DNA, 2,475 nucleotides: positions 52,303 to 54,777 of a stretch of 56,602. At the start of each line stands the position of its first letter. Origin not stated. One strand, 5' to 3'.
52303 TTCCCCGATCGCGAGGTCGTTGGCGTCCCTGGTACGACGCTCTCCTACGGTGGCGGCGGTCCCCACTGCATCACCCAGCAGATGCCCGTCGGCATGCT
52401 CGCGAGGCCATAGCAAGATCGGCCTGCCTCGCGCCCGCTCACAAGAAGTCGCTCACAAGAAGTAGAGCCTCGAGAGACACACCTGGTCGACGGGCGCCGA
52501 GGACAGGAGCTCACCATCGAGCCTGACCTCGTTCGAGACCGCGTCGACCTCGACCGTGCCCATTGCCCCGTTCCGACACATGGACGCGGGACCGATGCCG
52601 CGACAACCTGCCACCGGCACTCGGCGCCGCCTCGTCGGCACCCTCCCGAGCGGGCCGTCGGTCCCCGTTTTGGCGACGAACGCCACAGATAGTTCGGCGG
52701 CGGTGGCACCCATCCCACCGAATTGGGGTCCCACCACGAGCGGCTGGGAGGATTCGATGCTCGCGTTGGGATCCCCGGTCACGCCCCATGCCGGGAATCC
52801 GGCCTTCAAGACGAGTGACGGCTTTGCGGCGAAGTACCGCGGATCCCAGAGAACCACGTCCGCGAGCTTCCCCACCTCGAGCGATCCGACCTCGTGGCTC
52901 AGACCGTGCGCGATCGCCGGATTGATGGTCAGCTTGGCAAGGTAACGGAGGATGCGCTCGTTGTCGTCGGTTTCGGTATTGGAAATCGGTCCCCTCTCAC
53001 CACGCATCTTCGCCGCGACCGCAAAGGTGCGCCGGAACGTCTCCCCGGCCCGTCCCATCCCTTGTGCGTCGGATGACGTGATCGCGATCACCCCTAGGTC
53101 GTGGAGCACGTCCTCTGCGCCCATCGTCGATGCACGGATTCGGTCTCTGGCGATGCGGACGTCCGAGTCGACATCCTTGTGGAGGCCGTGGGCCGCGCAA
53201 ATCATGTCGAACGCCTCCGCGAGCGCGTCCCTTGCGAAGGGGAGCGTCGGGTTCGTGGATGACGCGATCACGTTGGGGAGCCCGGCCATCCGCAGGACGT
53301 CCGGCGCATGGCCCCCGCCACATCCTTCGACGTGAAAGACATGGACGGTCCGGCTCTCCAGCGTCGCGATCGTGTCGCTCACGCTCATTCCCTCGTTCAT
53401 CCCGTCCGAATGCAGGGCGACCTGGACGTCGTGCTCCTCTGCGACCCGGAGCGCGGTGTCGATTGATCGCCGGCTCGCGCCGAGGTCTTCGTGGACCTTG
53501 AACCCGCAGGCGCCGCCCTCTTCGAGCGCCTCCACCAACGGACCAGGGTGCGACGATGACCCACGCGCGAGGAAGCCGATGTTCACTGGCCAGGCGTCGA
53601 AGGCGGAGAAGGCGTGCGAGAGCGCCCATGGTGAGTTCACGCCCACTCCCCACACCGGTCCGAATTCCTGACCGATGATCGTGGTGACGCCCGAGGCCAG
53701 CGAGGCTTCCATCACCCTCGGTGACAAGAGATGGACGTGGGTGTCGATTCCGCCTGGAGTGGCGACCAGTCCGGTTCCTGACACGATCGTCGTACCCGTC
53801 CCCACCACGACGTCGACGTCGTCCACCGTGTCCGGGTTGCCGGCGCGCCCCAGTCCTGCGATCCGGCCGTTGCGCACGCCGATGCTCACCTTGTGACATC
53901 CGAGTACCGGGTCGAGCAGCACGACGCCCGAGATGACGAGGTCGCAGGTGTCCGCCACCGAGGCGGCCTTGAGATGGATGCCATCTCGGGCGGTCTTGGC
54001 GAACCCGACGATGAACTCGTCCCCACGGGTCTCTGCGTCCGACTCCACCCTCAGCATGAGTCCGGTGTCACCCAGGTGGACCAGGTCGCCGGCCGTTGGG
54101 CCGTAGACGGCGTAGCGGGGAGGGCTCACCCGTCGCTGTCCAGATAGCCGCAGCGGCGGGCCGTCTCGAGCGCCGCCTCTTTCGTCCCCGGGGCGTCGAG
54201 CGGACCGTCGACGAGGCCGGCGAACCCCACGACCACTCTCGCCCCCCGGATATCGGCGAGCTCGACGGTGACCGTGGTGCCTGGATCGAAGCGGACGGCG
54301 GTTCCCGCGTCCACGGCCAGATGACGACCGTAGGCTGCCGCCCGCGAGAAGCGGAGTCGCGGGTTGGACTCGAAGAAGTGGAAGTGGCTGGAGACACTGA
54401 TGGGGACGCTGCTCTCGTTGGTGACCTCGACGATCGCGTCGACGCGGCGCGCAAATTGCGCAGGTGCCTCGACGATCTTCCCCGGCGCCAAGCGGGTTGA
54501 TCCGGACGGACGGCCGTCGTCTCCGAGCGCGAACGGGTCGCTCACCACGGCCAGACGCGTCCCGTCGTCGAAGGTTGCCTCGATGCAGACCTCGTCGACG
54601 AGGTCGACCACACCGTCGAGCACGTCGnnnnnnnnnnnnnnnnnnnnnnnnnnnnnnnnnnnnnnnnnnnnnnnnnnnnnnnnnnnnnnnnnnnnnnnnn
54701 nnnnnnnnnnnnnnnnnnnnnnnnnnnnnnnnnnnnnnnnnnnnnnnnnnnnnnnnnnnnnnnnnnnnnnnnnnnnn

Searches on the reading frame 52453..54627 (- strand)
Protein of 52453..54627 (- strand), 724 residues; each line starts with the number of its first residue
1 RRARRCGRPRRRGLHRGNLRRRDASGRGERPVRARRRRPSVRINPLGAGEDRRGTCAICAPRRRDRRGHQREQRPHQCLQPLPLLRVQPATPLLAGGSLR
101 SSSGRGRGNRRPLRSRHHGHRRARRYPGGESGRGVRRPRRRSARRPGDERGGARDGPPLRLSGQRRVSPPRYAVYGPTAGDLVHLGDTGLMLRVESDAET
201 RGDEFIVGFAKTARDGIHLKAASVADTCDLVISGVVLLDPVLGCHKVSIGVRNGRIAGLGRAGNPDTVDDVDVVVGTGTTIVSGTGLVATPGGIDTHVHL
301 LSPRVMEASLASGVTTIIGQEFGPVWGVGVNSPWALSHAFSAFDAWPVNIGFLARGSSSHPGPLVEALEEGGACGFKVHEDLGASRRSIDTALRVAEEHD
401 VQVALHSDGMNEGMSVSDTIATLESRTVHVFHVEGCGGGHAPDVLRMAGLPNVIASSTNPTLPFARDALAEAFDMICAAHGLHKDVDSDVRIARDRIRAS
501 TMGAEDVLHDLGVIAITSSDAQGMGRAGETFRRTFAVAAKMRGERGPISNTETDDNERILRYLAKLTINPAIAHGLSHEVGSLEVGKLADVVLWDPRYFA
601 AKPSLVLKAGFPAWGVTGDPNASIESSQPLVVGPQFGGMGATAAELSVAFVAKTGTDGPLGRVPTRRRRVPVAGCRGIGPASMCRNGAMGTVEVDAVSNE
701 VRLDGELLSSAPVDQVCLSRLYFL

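Call 16: search_protein_families(library=pfam, proteins=[window:52453-54627:-])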
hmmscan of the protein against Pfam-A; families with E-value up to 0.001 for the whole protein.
window:52453-54627:- (724 aa): 3 families
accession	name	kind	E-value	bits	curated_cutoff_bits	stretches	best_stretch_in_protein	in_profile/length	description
PF01979.26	Amidohydro_1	-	2.2e-44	152.6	25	1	289-605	2-333/345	Amidohydrolase family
PF00449.26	Urease_alpha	-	6.8e-33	114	23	1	173-282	10-121/121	Urease alpha-subunit, N-terminal domain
PF07969.17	Amidohydro_3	-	9.5e-11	42.3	29.7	1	389-604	264-454/472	Amidohydrolase family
